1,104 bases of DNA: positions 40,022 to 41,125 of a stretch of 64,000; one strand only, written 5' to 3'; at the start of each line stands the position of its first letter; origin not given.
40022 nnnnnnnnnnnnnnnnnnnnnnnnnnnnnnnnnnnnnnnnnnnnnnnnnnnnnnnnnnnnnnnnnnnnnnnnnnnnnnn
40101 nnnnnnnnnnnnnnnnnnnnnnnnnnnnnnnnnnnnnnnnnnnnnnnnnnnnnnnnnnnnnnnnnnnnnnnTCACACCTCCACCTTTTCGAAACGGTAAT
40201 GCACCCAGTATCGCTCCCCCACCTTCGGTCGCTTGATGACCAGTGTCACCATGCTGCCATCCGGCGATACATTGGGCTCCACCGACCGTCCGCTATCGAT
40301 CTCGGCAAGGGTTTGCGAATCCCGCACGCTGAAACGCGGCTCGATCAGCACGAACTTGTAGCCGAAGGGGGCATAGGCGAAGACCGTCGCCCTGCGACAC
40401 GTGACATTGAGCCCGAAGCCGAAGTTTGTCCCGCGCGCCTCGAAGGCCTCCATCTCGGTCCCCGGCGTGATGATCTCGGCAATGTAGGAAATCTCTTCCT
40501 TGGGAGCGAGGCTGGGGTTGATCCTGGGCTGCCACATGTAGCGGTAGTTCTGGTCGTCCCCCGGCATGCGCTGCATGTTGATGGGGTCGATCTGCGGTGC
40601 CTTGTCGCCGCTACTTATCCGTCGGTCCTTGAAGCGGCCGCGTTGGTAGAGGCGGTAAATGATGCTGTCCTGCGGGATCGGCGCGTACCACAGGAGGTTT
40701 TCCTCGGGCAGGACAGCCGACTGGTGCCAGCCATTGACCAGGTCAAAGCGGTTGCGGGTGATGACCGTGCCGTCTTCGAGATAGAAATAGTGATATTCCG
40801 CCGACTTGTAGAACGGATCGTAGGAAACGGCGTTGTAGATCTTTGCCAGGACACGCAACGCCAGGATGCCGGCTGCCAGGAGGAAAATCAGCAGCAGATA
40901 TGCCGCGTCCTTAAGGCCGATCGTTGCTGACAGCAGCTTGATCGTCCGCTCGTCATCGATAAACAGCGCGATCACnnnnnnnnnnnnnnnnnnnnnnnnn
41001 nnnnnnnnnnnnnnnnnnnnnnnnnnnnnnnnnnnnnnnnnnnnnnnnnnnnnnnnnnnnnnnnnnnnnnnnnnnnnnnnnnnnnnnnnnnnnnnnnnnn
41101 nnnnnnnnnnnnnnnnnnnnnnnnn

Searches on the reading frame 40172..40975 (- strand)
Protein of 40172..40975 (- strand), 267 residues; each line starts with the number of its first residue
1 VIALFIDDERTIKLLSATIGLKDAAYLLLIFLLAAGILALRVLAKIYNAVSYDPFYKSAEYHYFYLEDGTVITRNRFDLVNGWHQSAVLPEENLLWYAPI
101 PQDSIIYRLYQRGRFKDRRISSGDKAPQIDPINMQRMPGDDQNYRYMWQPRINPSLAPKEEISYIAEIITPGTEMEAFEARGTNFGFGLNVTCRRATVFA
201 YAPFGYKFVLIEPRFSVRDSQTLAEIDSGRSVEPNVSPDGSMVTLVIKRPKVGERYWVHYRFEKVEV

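Call 3: search_protein_families(library=pfam, proteins=[window:40172-40975:-], max_evalue=1)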
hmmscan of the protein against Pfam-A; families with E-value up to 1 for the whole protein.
window:40172-40975:- (267 aa): 0 families

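Call 6: search_protein_families(library=padloc, proteins=[window:40172-40975:-], max_evalue=1)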
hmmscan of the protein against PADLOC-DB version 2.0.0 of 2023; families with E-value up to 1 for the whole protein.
window:40172-40975:- (267 aa): 0 families

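Call 7: search_protein_families(library=ncbifam, proteins=[window:40172-40975:-], max_evalue=1)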
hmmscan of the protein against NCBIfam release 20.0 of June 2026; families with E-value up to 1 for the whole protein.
window:40172-40975:- (267 aa): 0 families

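Call 9: find_homologous_proteins(query=window:40172-40975:-)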
Query window:40172-40975:- (267 aa): 14 proteins with E <= 0.001 among 765 candidates.
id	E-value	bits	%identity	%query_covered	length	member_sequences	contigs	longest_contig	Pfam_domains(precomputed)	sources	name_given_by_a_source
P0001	5.3e-176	601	99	100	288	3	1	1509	-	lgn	-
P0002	3.0e-115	402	64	100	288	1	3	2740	-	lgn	-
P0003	3.5e-78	281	47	99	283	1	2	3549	-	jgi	-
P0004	6.4e-75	270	46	100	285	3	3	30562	-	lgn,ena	-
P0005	1.9e-69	252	44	99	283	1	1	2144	-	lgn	-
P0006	2.4e-66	242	52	79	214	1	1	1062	-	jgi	jgi:hypothetical protein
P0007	3.6e-66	241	44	100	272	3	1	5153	-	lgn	-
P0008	1.3e-65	240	45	96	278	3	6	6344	-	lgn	-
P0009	7.6e-64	234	43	99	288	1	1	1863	-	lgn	-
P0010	1.9e-62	229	44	98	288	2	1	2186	-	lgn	-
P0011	9.1e-60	220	40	99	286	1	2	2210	-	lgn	-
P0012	4.4e-58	215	40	99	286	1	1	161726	-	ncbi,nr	ncbi:hypothetical protein TH8_17195 [Thalassospira profundimaris]|nr:hypothetical protein TH8_17195 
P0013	1.5e-57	213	42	99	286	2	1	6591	-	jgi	jgi:hypothetical protein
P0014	6.9e-53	198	40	99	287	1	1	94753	-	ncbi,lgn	-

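Call 10: find_encoding_contigs(protein=P0004, flank=4000, max_places=3)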
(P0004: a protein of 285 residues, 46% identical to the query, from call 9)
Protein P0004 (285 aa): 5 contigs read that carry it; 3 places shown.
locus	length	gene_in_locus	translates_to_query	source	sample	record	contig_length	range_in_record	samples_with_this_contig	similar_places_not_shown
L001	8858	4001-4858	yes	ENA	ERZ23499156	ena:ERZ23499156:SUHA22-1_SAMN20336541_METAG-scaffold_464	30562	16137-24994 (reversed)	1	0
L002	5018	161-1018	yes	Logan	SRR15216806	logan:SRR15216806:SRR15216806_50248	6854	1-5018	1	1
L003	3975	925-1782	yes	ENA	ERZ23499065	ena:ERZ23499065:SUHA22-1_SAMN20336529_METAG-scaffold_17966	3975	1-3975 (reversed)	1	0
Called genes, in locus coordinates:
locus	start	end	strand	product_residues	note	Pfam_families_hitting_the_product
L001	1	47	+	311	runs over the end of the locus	PF00126:HTH_1, PF03466:LysR_substrate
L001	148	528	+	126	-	-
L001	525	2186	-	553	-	PF03806:ABG_transport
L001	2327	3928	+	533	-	PF00009:GTP_EFTU, PF01926:MMR_HSR1 (weak), PF22042:EF-G_D2, PF03144:GTP_EFTU_D2 (weak), PF16658:RF3_C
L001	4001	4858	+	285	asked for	-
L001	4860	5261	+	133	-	PF03692:CxxCxxCC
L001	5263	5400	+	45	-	-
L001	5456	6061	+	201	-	-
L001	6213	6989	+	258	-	-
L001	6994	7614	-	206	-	PF05494:MlaC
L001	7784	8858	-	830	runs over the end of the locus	PF00924:MS_channel_2nd, PF21082:MS_channel_3rd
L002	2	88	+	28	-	?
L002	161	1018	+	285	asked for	-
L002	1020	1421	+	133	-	PF03692:CxxCxxCC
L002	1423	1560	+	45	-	-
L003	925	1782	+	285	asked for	-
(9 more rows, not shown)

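Call 11: find_encoding_contigs(protein=P0012, flank=4000, max_places=2)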
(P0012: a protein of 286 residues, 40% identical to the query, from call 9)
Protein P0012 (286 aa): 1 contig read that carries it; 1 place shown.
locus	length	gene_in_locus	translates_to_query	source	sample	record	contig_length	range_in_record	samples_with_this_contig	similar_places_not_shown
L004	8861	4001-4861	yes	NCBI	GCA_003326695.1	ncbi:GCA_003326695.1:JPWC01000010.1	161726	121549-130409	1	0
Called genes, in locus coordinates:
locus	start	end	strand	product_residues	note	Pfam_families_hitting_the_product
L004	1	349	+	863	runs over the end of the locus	PF02861:Clp_N, PF23569:NBD_SMAX1 (weak), PF00004:AAA, PF17871:AAA_lid_9, PF00004:AAA, PF07724:AAA_2, PF07728:AAA_5, PF10431:ClpB_D2-small, +6 more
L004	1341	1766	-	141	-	PF13671:AAA_33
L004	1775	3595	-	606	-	PF00501:AMP-binding, PF23562:AMP-binding_C_3 (weak)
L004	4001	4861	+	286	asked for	-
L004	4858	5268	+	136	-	PF03692:CxxCxxCC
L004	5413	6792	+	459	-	PF03109:ABC1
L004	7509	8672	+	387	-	PF05222:AlaDh_PNT_N, PF02826:2-Hacid_dh_C (faint), PF01262:AlaDh_PNT_C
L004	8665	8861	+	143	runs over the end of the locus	PF12769:PNTB_4TM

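Call 12: find_encoding_contigs(protein=P0014, flank=4000, max_places=2)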
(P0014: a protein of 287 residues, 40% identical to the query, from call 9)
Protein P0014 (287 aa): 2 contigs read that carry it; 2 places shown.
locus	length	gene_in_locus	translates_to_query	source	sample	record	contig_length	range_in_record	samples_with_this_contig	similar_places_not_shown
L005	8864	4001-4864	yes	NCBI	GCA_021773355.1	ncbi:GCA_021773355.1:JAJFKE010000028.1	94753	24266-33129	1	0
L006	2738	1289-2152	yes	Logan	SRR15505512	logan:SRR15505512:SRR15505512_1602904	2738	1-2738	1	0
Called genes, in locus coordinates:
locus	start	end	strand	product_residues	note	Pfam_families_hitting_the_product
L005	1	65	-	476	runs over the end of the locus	-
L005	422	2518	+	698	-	PF01555:N6_N4_Mtase (faint), PF01170:UPF0020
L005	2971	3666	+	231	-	PF08378:NERD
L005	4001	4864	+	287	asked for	-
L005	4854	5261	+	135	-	PF03692:CxxCxxCC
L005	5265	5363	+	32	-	-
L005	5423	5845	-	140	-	PF12973:Cupin_7 (weak), PF07883:Cupin_2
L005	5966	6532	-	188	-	-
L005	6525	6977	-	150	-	-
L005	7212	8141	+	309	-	PF04542:Sigma70_r2, PF08281:Sigma70_r4_2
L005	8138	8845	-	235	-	-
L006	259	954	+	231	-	PF08378:NERD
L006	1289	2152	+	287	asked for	-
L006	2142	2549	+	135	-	PF03692:CxxCxxCC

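Call 22: find_related_loci(query=A1, collection=genome_contigs, flank=4000)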
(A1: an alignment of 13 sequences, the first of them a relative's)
Query A1 (288 aa) in genome_contigs; peptide patterns used: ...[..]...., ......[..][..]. (x = any residue, [..] = any of these).
20 stretches matched a pattern; 4 encode a relative of the query (tblastn E <= 1e-3); 4 distinct loci.
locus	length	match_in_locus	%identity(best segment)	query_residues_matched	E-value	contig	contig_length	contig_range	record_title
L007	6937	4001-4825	44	12-287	2e-72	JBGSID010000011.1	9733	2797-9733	MAG: Lysobacteraceae bacterium isolate JTS-AC120 k141_2621681, whole genome shotgun sequence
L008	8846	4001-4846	39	1-285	1e-62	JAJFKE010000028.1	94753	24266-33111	MAG: Gammaproteobacteria bacterium isolate OFTM290 OFTM290_27, whole genome shotgun sequence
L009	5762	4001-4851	52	1-287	5e-59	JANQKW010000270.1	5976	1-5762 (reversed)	MAG: Porticoccaceae bacterium isolate PL25a_bin.29 k99_3147491, whole genome shotgun sequence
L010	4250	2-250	57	207-287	5e-28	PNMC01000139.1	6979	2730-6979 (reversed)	MAG: Parvibaculum sp. isolate DS1.004 DS1_1003266_6979, whole genome shotgun sequence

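Call 23: find_related_loci(query=A1, collection=metagenome_contigs, flank=3000)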
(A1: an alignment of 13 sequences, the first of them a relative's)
Query A1 (288 aa) in metagenome_contigs; peptide patterns used: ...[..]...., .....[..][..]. (x = any residue, [..] = any of these).
87 stretches matched a pattern; 1 encode a relative of the query (tblastn E <= 1e-3); 1 distinct loci.
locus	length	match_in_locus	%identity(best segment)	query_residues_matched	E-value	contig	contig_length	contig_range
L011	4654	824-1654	43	12-288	2e-75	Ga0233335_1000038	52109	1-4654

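Call 24: find_encoding_contigs(protein=P0001, flank=3000, max_places=3)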
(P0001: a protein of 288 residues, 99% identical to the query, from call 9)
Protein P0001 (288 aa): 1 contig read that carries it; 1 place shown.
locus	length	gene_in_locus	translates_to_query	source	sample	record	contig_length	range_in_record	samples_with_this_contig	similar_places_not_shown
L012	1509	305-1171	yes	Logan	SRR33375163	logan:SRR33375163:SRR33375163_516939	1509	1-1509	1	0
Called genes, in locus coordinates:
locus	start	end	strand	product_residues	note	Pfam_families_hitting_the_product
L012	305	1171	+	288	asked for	-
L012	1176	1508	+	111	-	?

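Call 25: find_encoding_contigs(protein=P0002, flank=3000, max_places=3)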
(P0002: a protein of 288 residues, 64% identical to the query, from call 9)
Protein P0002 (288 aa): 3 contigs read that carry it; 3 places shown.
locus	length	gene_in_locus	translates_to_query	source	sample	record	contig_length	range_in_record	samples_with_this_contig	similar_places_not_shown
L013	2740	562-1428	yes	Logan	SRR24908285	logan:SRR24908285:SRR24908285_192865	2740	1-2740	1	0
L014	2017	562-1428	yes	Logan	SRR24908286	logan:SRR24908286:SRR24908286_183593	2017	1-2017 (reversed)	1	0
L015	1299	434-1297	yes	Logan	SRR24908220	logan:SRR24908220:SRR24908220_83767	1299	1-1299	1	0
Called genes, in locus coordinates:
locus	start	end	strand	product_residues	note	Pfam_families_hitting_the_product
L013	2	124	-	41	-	?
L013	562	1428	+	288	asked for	-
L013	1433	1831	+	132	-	PF03692:CxxCxxCC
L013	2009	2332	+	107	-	PF01432:Peptidase_M3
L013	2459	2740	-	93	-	?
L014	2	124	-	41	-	?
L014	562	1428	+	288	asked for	-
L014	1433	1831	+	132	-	PF03692:CxxCxxCC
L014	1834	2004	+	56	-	-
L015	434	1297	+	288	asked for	?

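Call 26: find_encoding_contigs(protein=P0003, flank=3000, max_places=2)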
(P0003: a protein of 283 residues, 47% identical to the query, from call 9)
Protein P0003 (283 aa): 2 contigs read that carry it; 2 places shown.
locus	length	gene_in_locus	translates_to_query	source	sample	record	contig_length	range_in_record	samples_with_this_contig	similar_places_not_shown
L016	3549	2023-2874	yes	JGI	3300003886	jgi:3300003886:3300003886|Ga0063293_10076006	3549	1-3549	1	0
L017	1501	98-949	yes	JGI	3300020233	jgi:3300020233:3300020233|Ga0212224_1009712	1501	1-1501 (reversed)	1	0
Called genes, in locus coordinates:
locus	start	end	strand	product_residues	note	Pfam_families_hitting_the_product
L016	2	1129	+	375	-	?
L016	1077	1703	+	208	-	-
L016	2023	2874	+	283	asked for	-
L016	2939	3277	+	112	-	-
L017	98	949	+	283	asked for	-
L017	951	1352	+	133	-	PF03692:CxxCxxCC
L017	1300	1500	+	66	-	?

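Call 27: find_encoding_contigs(protein=P0007, flank=3000, max_places=2)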
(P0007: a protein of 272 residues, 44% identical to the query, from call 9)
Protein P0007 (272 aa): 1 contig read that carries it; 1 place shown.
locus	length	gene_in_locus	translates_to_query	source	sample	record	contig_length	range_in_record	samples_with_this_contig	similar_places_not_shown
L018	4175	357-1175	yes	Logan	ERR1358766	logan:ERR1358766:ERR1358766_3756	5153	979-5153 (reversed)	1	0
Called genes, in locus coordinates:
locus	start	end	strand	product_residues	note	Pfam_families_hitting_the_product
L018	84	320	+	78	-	-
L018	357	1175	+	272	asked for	-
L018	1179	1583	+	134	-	PF03692:CxxCxxCC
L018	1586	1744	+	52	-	-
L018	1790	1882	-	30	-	-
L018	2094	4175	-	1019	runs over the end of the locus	?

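Call 48: predict_structure(alignment_id=A1)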
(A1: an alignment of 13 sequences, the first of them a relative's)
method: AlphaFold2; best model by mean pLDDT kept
length: 288 residues; sequences in the alignment: 13
mean_pLDDT: 82.8   pTM: 0.73
mean pLDDT of the five models: 82.8, 82.3, 81.4, 81.3, 79.5
residues with pLDDT >= 90: 134; 70-90: 95; 50-70: 49; < 50: 10
segments of 3 or more residues with pLDDT < 50: 1-6
pLDDT, mean of each block of 10 residues (from residue 1): 50 66 57 51 75 87 78 90 96 95 92 86 86 66 69 80 83 91 93 92 91 95 97 92 79 87 96 92 90
secondary structure, 60 per line:
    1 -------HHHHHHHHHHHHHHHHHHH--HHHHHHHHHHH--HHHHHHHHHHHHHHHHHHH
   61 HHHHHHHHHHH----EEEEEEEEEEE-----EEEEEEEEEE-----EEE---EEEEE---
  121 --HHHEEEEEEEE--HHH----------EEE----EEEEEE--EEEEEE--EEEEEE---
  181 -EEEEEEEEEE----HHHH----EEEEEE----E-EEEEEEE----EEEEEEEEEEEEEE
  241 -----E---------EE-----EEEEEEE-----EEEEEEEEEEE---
elements in order: H8-26 H29-39 H42-71 E76-86 E92-101 E107-109 E113-117 E126-133 E149-151 E156-161 E164-169 E172-177 E182-191 H196-199 E204-209 E216-222 E227-240 E263-269 E275-285

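Call 54: fold_search(model_id=the predicted structure, library=pdb)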
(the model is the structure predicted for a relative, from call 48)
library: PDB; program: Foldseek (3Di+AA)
matches with E <= 10: 1484; with E <= 0.001: 60
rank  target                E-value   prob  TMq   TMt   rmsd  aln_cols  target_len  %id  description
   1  3kd4_A                7.5e-07  1.00  0.41  0.26   6.1       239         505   14  CRYSTAL STRUCTURE OF A PUTATIVE PROTEASE (BDI_1141) FROM PARABACTEROIDES DISTASONIS ATCC 8503 AT 2.00 A RESOLUTION (released 2009-11-24)
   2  8b6l_O                9.2e-06  1.00  0.38  0.21   7.4       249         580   14  Subtomogram average of the human Sec61-TRAP-OSTA-translocon (released 2022-12-07)
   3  9gke                  2.2e-05  1.00  0.29  0.12  10.9       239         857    8  ERAP1 in complex with 1-[2-(2-oxo-5-phenyl-2,3-dihydro-1,3-benzothiazol-3-yl)acetamido]cyclohexane-1-carboxylic acid (released 2025-01-22)
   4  7nup_D                2.4e-05  1.00  0.31  0.13   9.1       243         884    6  Endoplasmic reticulum aminopeptidase 2 complexed with a mixed hydroxamic and sulfonyl ligand (released 2022-06-22)
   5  6s7t_E                2.6e-05  1.00  0.41  0.29   7.3       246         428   12  Cryo-EM structure of human oligosaccharyltransferase complex OST-B (released 2019-12-18)
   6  6s7o_E                4.4e-05  1.00  0.39  0.22   7.3       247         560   14  Cryo-EM structure of human oligosaccharyltransferase complex OST-A (released 2019-12-18)
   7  8jkt_B                5.5e-05  1.00  0.32  0.13   8.8       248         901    6  Crystal structure of feline aminopeptidase N ectodomain (released 2024-06-05)
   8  8cgw_A                5.8e-05  1.00  0.32  0.13   8.7       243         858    7  Insulin-regulated aminopeptidase (IRAP) in complex with an allosteric benzopyran-based inhibitor (released 2024-01-31)
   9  9gjs                  6.8e-05  1.00  0.29  0.12  10.8       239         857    8  ERAP1 in complex with 1-[2-(6-bromo-3-oxo-3,4-dihydro-2H-1,4-benzoxazin-4-yl)acetamido]-4,4-difluorocyclohexane-1-carbox (released 2025-01-22)
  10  5mj6_A                7.2e-05  1.00  0.27  0.12  11.0       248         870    8  Ligand-induced conformational change of Insulin-regulated aminopeptidase: insights on catalytic mechanism and active s (released 2017-04-05)
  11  5z65_A                7.6e-05  1.00  0.31  0.12   9.2       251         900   10  Crystal structure of porcine aminopeptidase N ectodomain in functional form (released 2019-01-02)
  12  5k1v_A                8.1e-05  1.00  0.29  0.12   9.0       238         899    7  Crystal structure of Endoplasmic Reticulum aminopeptidase 2 (ERAP2) in complex with a diaminobenzoic acid derivative l (released 2017-03-29)
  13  5j6s_A                9.0e-05  1.00  0.29  0.12  10.3       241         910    7  Crystal structure of Endoplasmic Reticulum Aminopeptidase 2 (ERAP2) in complex with a hydroxamic derivative ligand (released 2017-03-15)
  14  4f5c_A                9.0e-05  1.00  0.30  0.12  10.8       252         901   10  Crystal structure of the spike receptor binding domain of a porcine respiratory coronavirus in complex with the pig am (released 2012-08-22)
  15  6u7e_A                1.1e-04  1.00  0.29  0.12  11.3       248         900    8  HCoV-229E RBD Class III in complex with human APN (released 2019-11-13)
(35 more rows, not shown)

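Call 64: search_protein_families(library=pfam, proteins=[L001:5456-6061:+, L007:5352-6017:+, L001:6213-6989:+, L005:2971-3666:+, L018:84-320:+], max_evalue=1)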
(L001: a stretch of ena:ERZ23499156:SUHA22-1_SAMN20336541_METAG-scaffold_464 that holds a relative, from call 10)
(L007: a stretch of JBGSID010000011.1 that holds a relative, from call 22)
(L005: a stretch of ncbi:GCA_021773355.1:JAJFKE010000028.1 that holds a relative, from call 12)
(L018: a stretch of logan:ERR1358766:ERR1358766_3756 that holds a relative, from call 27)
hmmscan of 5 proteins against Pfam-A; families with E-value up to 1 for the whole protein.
L001:5456-6061:+ (201 aa): 1 family
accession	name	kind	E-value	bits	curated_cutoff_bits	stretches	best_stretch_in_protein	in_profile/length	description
PF14300.12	DMP19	-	0.064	14.3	25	1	5-60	43-102/112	DMP19-like protein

L007:5352-6017:+ (221 aa): 2 families
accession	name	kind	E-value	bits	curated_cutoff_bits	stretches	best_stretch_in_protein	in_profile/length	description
PF13640.12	2OG-FeII_Oxy_3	-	0.016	16.6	27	1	118-199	4-85/98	2OG-Fe(II) oxygenase superfamily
PF03887.19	YfbU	-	0.18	12.3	25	1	16-82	48-114/166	YfbU domain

L001:6213-6989:+ (258 aa): 1 family
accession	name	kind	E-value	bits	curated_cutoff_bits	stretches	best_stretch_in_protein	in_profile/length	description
PF22091.2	DUF6941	-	0.16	12.8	27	1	170-219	33-80/125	Family of unknown function (DUF6941)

L005:2971-3666:+ (231 aa): 1 family
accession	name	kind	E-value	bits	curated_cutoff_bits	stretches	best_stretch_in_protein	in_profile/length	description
PF08378.17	NERD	-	4.8e-17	62.9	22.1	1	117-230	2-111/111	Nuclease-related domain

L018:84-320:+ (78 aa): 0 families

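Call 65: find_related_loci(query=A1, collection=viral_contigs, flank=4000)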
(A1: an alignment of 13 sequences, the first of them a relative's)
Query A1 (288 aa) in viral_contigs; peptide patterns used: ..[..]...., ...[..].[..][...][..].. (x = any residue, [..] = any of these).
86 stretches matched a pattern, but none encodes a relative of the query by tblastn (E <= 1e-3).

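Call 79: search_protein_families(library=phrogs, proteins=[P0001], max_evalue=0.1)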
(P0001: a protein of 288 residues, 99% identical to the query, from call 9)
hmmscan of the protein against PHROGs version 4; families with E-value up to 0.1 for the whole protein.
P0001 (288 aa): 0 families

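Call 82: search_dna_similar(query=P0001, collection=plasmids, mode=protein, max_evalue=0.001, max_rows=10)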
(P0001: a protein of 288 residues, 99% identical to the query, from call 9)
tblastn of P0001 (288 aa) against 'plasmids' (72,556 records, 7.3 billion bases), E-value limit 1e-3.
No match.
